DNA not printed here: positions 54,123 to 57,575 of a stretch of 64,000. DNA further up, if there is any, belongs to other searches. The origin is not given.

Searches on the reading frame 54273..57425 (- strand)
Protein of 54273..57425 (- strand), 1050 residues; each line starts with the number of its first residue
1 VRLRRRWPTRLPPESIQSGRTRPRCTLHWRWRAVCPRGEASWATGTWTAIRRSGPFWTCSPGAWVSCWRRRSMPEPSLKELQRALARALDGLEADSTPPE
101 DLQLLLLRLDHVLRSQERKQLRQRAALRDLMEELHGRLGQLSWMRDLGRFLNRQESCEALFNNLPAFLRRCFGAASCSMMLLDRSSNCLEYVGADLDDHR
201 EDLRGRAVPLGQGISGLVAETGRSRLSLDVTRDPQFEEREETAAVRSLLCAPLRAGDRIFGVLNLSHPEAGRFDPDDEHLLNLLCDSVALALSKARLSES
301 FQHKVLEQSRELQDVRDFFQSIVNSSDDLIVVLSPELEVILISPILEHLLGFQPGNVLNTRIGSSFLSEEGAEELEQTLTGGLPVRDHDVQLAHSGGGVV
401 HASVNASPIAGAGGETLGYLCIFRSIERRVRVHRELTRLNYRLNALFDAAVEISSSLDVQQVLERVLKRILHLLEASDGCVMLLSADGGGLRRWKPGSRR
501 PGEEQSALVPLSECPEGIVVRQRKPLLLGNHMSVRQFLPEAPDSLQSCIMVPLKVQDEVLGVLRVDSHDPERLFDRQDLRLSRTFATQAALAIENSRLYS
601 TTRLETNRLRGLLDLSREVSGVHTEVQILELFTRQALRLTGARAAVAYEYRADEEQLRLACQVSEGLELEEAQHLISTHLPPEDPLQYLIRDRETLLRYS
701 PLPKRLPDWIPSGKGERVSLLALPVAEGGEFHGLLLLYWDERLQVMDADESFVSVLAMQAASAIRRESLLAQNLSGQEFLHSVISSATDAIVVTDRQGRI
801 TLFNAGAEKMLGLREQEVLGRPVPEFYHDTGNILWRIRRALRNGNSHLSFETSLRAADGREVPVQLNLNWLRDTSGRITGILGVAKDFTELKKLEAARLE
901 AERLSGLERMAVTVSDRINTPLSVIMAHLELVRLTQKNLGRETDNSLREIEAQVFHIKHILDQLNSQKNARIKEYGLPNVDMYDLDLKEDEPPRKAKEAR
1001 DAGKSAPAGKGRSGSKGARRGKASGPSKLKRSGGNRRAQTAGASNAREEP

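Call 95: search_protein_families(library=pfam, proteins=[window:54273-57425:-], max_evalue=0.00001)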
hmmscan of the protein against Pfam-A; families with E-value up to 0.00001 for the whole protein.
window:54273-57425:- (1050 aa): 8 families
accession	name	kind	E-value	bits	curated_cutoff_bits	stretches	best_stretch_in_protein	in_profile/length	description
PF13185.12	GAF_2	-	1.8e-46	158.1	28.6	3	457-594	2-136/136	GAF domain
PF01590.32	GAF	-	7.7e-40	136.9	22.4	2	158-292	3-133/133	GAF domain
PF00989.32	PAS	-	2.5e-33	114.9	22.6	2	779-887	2-112/113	PAS fold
PF13492.12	GAF_3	-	3.9e-31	108.6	27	2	161-293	6-128/129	GAF domain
PF08448.16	PAS_4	-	9.5e-26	90.6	23.1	2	786-892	3-109/110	PAS fold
PF13426.13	PAS_9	-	2.7e-24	85.9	27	2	789-890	2-103/103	PAS domain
PF13188.13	PAS_8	-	5.3e-09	36.1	21.8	1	778-836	1-60/65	PAS domain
PF08447.18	PAS_3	-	3.3e-07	30.9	25.6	0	803-885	4-89/89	PAS fold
